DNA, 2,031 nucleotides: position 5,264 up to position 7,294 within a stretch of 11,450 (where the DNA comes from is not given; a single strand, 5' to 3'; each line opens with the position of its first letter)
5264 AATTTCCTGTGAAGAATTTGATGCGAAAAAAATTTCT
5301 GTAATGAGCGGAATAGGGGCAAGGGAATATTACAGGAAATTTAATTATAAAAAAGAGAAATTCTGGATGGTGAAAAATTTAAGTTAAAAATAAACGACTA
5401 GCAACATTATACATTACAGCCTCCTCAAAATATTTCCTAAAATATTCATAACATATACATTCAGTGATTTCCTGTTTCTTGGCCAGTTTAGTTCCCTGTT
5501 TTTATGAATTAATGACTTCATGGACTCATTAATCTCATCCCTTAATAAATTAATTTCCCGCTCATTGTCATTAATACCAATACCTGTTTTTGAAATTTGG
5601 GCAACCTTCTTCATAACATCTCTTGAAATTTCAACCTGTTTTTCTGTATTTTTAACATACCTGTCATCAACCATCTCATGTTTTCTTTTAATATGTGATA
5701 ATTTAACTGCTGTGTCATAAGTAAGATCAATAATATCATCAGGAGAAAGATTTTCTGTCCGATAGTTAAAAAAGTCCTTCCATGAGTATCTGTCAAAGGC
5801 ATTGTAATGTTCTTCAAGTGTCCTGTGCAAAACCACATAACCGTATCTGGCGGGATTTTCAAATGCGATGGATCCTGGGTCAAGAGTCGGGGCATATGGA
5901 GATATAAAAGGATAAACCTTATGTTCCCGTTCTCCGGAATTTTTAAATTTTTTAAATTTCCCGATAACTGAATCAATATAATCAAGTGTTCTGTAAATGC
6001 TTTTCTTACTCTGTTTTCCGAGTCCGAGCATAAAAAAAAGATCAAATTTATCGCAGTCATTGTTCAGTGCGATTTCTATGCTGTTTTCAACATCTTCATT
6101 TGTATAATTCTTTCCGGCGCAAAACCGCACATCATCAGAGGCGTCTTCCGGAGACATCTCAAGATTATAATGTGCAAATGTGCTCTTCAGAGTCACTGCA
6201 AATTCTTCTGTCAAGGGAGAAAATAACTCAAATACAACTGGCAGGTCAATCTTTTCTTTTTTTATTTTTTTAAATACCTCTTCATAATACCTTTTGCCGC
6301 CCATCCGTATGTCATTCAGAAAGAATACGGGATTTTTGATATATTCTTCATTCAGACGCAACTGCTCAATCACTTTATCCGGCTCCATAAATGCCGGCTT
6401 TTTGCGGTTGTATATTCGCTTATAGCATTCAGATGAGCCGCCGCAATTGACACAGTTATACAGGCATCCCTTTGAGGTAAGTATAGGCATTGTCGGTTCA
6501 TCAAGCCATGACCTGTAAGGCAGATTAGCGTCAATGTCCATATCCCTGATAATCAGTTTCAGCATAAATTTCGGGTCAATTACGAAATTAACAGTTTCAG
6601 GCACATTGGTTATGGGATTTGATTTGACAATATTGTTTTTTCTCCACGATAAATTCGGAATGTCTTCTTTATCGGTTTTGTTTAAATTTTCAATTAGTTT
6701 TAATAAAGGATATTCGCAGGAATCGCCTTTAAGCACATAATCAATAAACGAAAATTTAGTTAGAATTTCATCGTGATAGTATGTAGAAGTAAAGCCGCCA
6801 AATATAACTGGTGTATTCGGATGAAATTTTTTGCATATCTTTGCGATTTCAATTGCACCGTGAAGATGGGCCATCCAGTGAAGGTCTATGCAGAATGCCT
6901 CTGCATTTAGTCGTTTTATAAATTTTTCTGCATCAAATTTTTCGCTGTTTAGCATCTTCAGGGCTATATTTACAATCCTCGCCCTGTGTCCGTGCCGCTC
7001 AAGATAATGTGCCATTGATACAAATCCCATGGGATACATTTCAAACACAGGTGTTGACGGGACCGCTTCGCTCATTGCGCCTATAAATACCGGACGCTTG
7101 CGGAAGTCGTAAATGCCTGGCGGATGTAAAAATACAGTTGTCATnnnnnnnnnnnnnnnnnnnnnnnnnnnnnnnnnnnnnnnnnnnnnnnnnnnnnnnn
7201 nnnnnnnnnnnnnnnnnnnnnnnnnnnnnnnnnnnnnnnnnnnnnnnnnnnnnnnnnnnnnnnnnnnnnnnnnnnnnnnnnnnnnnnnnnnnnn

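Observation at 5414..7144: Class-B (cobalamin-dependent) radical-SAM enzyme of unknown specificity in a housekeeping neighbourhood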

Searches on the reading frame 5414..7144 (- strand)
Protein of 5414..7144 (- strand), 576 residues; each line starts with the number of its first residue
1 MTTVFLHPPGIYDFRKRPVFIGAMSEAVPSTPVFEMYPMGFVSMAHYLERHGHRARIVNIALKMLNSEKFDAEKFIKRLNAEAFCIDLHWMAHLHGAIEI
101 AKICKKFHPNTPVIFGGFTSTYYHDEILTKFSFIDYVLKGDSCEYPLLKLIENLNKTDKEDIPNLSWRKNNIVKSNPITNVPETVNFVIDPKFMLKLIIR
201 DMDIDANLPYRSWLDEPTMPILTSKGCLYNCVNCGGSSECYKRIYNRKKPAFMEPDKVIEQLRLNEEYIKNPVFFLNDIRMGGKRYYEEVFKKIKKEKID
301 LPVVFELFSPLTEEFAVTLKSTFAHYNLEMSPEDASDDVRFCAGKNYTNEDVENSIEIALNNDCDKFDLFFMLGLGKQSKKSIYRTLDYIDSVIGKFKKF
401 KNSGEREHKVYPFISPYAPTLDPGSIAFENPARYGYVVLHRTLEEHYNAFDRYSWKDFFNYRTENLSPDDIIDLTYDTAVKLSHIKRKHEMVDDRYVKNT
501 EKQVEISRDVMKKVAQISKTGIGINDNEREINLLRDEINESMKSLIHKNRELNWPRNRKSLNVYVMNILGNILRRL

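Call 3: search_protein_families(library=pfam, proteins=[window:5414-7144:-], max_evalue=0.01)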
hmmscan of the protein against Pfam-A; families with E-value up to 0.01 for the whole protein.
window:5414-7144:- (576 aa): 2 families
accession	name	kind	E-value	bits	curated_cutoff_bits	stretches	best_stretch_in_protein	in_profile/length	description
PF02310.24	B12-binding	-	1.2e-10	41.7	32.1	1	32-140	8-111/121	B12 binding domain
PF04055.27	Radical_SAM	-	1.1e-09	39.2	29.5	1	222-390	2-166/166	Radical SAM superfamily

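Call 4: search_protein_families(library=ncbifam, proteins=[window:5414-7144:-], max_evalue=0.01)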
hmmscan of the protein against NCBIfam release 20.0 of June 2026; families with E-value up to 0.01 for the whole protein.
window:5414-7144:- (576 aa): 14 families
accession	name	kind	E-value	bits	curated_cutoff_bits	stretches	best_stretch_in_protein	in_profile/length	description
TIGR04190.1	B12_SAM_Ta0216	equivalog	1.5e-178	594.9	500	1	4-530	3-525/554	TIGR04190 family B12-binding domain/radical SAM domain protein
TIGR04367.1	HpnR_B12_rSAM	equivalog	2.9e-11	42.6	650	1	35-299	19-258/490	hopanoid C-3 methylase HpnR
TIGR03975.1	rSAM_ocin_1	subfamily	1.3e-10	40.5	281.85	1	97-317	144-356/606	RiPP maturation radical SAM C-methyltransferase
TIGR04072.2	rSAM_ladder_B12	equivalog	2e-10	39.9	360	1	219-393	181-349/443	lipid biosynthesis B12-binding/radical SAM protein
NF050148.1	rSAM_ApyD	equivalog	5e-10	38.4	750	1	37-250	23-230/645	RiPP biosynthesis radical SAM protein ApyD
TIGR04385.1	B12_rSAM_cofa1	equivalog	5.7e-10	39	450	1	35-403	17-374/438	B12 lower ligand biosynthesis radical SAM protein BzaD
NF038361.1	rSAM_Sden_1168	equivalog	7.6e-10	38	575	1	67-299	129-357/560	Sden_1168 family B12-binding radical SAM P-methyltransferase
TIGR02026.1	BchE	equivalog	4.1e-09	35.8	481.35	1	36-236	20-212/497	magnesium-protoporphyrin IX monomethyl ester anaerobic oxidative cyclase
TIGR04479.1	bcpD_PhpK_rSAM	subfamily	3.8e-07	28.8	600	1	33-392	67-408/504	PhpK family radical SAM P-methyltransferase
TIGR03471.1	HpnJ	equivalog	6.1e-07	28.7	577.6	1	94-303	81-279/472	hopanoid biosynthesis associated radical SAM protein HpnJ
TIGR04013.1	B12_SAM_MJ_1487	hypoth_equivalog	9.4e-07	28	251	1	97-242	60-175/382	TIGR04013 family B12-binding domain/radical SAM domain-containing protein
TIGR03960.1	rSAM_fuse_unch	hypoth_equivalog_domain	1.3e-06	27.2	462.3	1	326-410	357-440/605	TIGR03960 family B12-binding radical SAM protein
NF033712.0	B12_rSAM_KedN5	subfamily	2.7e-05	22.6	700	1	90-234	73-211/624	KedN5 family methylcobalamin-dependent radical SAM C-methyltransferase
NF040546.1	rSAM_CUAEP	equivalog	4.4e-05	22.4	500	1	38-171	13-135/468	CUAEP/CCAEP-tail radical SAM (seleno)protein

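Call 5: search_solved_structures(query=window:5414-7144:-, max_evalue=1, show_alignments=2)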
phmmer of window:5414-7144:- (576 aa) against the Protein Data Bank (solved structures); distinct sequences matched with E-value up to 1: 1.
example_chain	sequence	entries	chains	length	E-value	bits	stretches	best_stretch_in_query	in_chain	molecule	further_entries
5xxu_f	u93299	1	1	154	0.12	14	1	334-385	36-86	Ribosomal protein eS31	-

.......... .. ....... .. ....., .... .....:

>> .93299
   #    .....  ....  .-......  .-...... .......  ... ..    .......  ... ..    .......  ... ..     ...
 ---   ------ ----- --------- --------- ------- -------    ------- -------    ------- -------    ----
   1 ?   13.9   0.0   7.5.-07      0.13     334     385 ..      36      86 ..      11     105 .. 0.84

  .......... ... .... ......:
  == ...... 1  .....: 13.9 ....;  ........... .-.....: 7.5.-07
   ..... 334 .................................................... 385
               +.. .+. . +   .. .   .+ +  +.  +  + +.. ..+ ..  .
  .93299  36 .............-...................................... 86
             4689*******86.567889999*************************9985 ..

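Call 7: find_homologous_proteins(query=window:5414-7144:-, max_evalue=0.001)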
Query window:5414-7144:- (576 aa): 4054 proteins with E <= 0.001 among 8000 candidates; the best 120 are listed.
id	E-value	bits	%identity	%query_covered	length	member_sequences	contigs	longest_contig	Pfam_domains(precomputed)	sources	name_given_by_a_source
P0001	0.0e+0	1333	100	100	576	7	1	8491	PF04055.28,PF02310.25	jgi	-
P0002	0.0e+0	1183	89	100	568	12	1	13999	PF04055.28,PF02310.25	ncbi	-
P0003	0.0e+0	1103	82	100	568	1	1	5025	PF04055.28,PF02310.25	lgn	-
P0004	2.6e-263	893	94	38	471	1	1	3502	PF02310.25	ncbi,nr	ncbi:MAG: hypothetical protein CVT88_09365 [Candidatus Altiarchaeales archaeon HGW-Altiarchaeales-1]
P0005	1.9e-243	827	62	99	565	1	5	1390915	PF04055.28,PF02310.25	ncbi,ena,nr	ncbi:MAG: B12-binding domain/radical SAM domain protein [Candidatus Altiarchaeales archaeon IMC4]|nr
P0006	1.3e-229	782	67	84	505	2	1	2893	PF04055.28,PF02310.25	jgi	-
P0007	1.2e-213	729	55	99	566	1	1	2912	PF04055.28,PF02310.25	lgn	-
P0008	2.9e-210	718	54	99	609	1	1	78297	PF04055.28,PF02310.25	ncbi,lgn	-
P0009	2.5e-194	665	51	100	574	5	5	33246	PF02310.25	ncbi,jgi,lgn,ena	-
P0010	5.7e-192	657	54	92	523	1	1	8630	PF04055.28,PF02310.25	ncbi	-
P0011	6.4e-180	618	53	89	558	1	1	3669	PF04055.28,PF02310.25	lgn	-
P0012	5.4e-156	539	43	96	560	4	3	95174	PF04055.28,PF02310.25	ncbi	ncbi:MAG: TIGR04190 family B12-binding domain/radical SAM domain protein [Nitrososphaerales archaeon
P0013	3.4e-153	529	43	99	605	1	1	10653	PF04055.28,PF02310.25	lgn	-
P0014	6.3e-153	528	41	96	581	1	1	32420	PF04055.28,PF02310.25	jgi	jgi:B12-binding domain/radical SAM domain protein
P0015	6.5e-153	528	43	97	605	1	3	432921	PF04055.28,PF02310.25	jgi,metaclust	metaclust:\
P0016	4.3e-152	526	41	96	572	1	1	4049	PF04055.28,PF02310.25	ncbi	-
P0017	1.2e-151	524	41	99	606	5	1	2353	PF04055.28,PF02310.25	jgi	-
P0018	4.3e-151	522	42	97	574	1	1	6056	PF04055.28,PF02310.25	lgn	-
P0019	7.0e-151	522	40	100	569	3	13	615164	PF04055.28,PF02310.25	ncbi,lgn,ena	ncbi:MAG: TIGR04190 family B12-binding domain/radical SAM domain protein [Candidatus Nezhaarchaeales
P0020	3.8e-150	519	40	96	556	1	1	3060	PF04055.28,PF02310.25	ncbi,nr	ncbi:MAG: TIGR04190 family B12-binding domain/radical SAM domain protein [archaeon]|nr:TIGR04190 fam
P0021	1.1e-149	518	42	97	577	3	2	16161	PF04055.28,PF02310.25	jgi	-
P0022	1.4e-149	517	40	96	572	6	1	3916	PF02310.25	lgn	-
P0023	1.9e-149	517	42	97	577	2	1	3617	PF04055.28,PF02310.25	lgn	-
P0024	4.9e-149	516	41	96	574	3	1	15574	PF04055.28,PF02310.25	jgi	-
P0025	6.8e-149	515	42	98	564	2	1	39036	PF04055.28,PF02310.25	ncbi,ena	-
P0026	2.2e-148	513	42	96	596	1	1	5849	PF04055.28,PF02310.25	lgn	-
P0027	2.2e-148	513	41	97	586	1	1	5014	PF04055.28,PF02310.25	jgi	jgi:B12-binding domain/radical SAM domain protein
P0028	4.1e-148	513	41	95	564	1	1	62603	PF04055.28,PF02310.25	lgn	-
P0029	4.3e-148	512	41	96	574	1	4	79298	PF04055.28,PF02310.25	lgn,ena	-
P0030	5.2e-148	512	41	96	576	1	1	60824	PF04055.28,PF02310.25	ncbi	-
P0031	5.5e-148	512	39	99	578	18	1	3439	PF04055.28,PF02310.25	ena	-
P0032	9.8e-148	511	41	96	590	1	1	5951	PF04055.28,PF02310.25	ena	-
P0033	1.6e-147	511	42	97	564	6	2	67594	PF04055.28,PF02310.25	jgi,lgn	jgi:B12-binding domain/radical SAM domain protein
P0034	1.7e-147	511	40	99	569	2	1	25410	PF04055.28,PF02310.25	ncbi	-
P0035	2.9e-147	510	41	96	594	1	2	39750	PF04055.28,PF02310.25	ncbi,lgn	-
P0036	3.2e-147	510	40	96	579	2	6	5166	PF04055.28,PF02310.25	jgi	-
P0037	3.9e-147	509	42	96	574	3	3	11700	PF04055.28,PF02310.25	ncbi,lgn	ncbi:MAG: TIGR04190 family B12-binding domain/radical SAM domain protein [Actinomycetota bacterium]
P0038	4.0e-147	509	41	97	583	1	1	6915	PF04055.28,PF02310.25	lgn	-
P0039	6.0e-147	509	42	96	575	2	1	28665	PF04055.28,PF02310.25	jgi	-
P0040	1.0e-146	508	40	99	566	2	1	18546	PF04055.28,PF02310.25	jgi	-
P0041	1.1e-146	508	41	96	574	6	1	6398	PF04055.28,PF02310.25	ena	-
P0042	1.6e-146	507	41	97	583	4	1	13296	PF04055.28,PF02310.25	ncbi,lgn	ncbi:MAG: TIGR04190 family B12-binding domain/radical SAM domain protein [Actinomycetota bacterium]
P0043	1.9e-146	507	41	94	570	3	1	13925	PF04055.28,PF02310.25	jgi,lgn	-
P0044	2.0e-146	507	41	95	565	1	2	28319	PF04055.28,PF02310.25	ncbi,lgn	ncbi:MAG: TIGR04190 family B12-binding domain/radical SAM domain protein [Candidatus Hydrothermarcha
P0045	3.7e-146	506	42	97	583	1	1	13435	PF04055.28,PF02310.25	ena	-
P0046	6.6e-146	505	41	96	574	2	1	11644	PF04055.28,PF02310.25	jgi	-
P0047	8.3e-146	505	40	99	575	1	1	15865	PF04055.28,PF02310.25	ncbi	-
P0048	9.2e-146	505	41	96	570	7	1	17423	PF04055.28,PF02310.25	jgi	-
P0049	1.1e-145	505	42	95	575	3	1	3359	PF04055.28,PF02310.25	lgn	-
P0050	1.2e-145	504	39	99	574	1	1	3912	PF04055.28,PF02310.25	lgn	-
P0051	1.4e-145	504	39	96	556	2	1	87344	PF04055.28,PF02310.25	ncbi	ncbi:MAG: TIGR04190 family B12-binding domain/radical SAM domain protein [Nitrososphaerales archaeon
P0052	1.5e-145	504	41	99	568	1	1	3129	PF04055.28,PF02310.25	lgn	-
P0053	1.8e-145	504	42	99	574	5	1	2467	PF04055.28,PF02310.25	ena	-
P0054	2.5e-145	503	40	96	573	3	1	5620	PF04055.28,PF02310.25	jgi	-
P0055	2.7e-145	503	41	97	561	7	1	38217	PF04055.28,PF02310.25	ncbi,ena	-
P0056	5.0e-145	502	42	99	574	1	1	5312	PF04055.28,PF02310.25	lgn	-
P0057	5.8e-145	502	39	99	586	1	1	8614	PF04055.28,PF02310.25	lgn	-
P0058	7.0e-145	502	41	96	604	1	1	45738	PF04055.28,PF02310.25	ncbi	-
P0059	1.2e-144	501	40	99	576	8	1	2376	PF04055.28,PF02310.25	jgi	jgi:B12-binding domain/radical SAM domain protein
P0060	1.7e-144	501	42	97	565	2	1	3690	PF04055.28,PF02310.25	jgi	-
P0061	1.7e-144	501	39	96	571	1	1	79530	PF04055.28,PF02310.25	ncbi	ncbi:TIGR04190 family B12-binding domain/radical SAM domain protein [Candidatus Latescibacterota bac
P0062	2.7e-144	500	41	96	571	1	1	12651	PF04055.28,PF02310.25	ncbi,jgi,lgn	-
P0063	4.8e-144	499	41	96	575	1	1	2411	PF04055.28,PF02310.25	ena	-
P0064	1.0e-143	498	41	96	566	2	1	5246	PF04055.28,PF02310.25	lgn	-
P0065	1.0e-143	498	41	96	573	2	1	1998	PF04055.28,PF02310.25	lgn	-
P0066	1.6e-143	497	39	99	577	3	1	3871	PF04055.28,PF02310.25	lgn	-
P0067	1.6e-143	497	42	98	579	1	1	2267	PF04055.28,PF02310.25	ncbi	ncbi:MAG: hypothetical protein OHK0040_14410 [bacterium]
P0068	1.6e-143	497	42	96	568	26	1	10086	PF04055.28,PF02310.25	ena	-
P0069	1.9e-143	497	40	96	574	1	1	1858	PF04055.28,PF02310.25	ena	-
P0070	1.9e-143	497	40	99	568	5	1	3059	PF04055.28,PF02310.25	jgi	jgi:B12-binding domain/radical SAM domain protein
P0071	2.3e-143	497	41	96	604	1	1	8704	PF04055.28,PF02310.25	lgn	-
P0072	2.4e-143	497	39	99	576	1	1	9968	PF04055.28,PF02310.25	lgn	-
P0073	2.4e-143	497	42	96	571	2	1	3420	PF04055.28,PF02310.25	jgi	-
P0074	2.7e-143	497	40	97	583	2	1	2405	PF04055.28,PF02310.25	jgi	jgi:B12-binding domain/radical SAM domain protein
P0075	2.9e-143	497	41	98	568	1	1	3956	PF04055.28,PF02310.25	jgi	jgi:B12-binding domain/radical SAM domain protein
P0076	2.9e-143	497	39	97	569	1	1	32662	PF04055.28,PF02310.25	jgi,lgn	jgi:B12-binding domain/radical SAM domain protein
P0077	3.0e-143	496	40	96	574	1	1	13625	PF04055.28,PF02310.25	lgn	-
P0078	3.0e-143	496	42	98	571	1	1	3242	PF04055.28,PF02310.25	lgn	-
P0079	3.1e-143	496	40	95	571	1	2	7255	PF04055.28,PF02310.25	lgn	-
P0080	3.2e-143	496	40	97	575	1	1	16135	PF04055.28,PF02310.25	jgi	jgi:B12-binding domain/radical SAM domain protein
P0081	4.6e-143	496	41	99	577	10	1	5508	PF04055.28,PF02310.25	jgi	-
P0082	4.9e-143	496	40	96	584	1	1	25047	PF04055.28,PF02310.25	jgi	jgi:B12-binding domain/radical SAM domain protein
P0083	5.1e-143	496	39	99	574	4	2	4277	PF04055.28,PF02310.25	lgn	-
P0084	5.2e-143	496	40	96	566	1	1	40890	PF04055.28,PF02310.25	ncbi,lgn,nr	ncbi:TIGR04190 family B12-binding domain/radical SAM domain protein [Candidatus Bipolaricaulota bact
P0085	6.1e-143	495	41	99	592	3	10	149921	PF04055.28,PF02310.25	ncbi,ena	-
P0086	7.0e-143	495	40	99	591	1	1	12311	PF04055.28,PF02310.25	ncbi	ncbi:MAG: TIGR04190 family B12-binding domain/radical SAM domain protein [Candidatus Zixiibacteriota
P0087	7.0e-143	495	40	96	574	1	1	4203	PF04055.28,PF02310.25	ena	-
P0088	7.3e-143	495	40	98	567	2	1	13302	PF04055.28,PF02310.25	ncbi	-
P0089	7.6e-143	495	40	98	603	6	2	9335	PF04055.28,PF02310.25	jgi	-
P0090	7.9e-143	495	40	96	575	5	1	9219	PF04055.28,PF02310.25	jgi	-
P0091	9.3e-143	495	40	96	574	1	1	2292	PF04055.28,PF02310.25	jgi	-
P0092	1.1e-142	495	39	96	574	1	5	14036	PF04055.28,PF02310.25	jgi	jgi:B12-binding domain/radical SAM domain protein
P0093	1.2e-142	495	40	96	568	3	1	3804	PF04055.28,PF02310.25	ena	-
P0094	1.3e-142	494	41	99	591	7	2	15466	PF04055.28,PF02310.25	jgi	jgi:B12-binding domain/radical SAM domain protein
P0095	1.3e-142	494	40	99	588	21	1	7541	PF04055.28,PF02310.25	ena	-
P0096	1.5e-142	494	39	99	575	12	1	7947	PF04055.28,PF02310.25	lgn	-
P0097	1.7e-142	494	41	96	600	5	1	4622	PF04055.28,PF02310.25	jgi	jgi:B12-binding domain/radical SAM domain protein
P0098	1.8e-142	494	39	97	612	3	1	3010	PF04055.28,PF02310.25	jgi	jgi:B12-binding domain/radical SAM domain protein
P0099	1.8e-142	494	41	98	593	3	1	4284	PF04055.28,PF02310.25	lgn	-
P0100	1.8e-142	494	40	96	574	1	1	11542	PF04055.28,PF02310.25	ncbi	ncbi:MAG: TIGR04190 family B12-binding domain/radical SAM domain protein [Candidatus Bathyarchaeia a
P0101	2.4e-142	494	39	97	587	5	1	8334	PF04055.28,PF02310.25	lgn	-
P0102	2.6e-142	493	39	98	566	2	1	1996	PF04055.28,PF02310.25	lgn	-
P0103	2.8e-142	493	40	96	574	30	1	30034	PF04055.28,PF02310.25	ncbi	-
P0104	3.2e-142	493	41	99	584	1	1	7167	PF04055.28,PF02310.25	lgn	-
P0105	3.4e-142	493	39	99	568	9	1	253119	PF04055.28,PF02310.25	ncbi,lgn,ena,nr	ncbi:MAG: TIGR04190 family B12-binding domain/radical SAM domain protein [Candidatus Thermoplasmatot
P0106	4.1e-142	493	40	96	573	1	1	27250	PF04055.28,PF02310.25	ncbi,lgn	-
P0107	4.2e-142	493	39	99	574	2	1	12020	PF04055.28,PF02310.25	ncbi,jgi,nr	ncbi:MAG: hypothetical protein AYL28_002290 [Candidatus Bathyarchaeota archaeon B23]|nr:MAG: hypothe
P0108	4.4e-142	493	41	99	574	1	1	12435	PF04055.28,PF02310.25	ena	-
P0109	4.5e-142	493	39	99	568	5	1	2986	PF04055.28,PF02310.25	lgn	-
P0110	5.1e-142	492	39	96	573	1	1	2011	PF04055.28,PF02310.25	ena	-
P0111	5.4e-142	492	41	96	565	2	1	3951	PF04055.28,PF02310.25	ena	-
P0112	5.5e-142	492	41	99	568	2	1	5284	PF04055.28,PF02310.25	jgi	-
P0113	8.2e-142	492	40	99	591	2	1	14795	PF04055.28,PF02310.25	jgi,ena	-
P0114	8.5e-142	492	41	99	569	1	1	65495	PF04055.28,PF02310.25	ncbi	-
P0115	8.5e-142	492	41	99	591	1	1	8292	PF04055.28,PF02310.25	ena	-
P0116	8.8e-142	492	40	99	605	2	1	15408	PF04055.28,PF02310.25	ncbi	-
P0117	9.7e-142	492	40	97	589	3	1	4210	PF04055.28,PF02310.25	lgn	-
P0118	1.0e-141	491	40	96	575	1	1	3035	PF04055.28,PF02310.25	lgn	-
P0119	1.0e-141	491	41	98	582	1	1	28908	PF04055.28,PF02310.25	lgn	-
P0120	1.2e-141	491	41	96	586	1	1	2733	PF04055.28,PF02310.25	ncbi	-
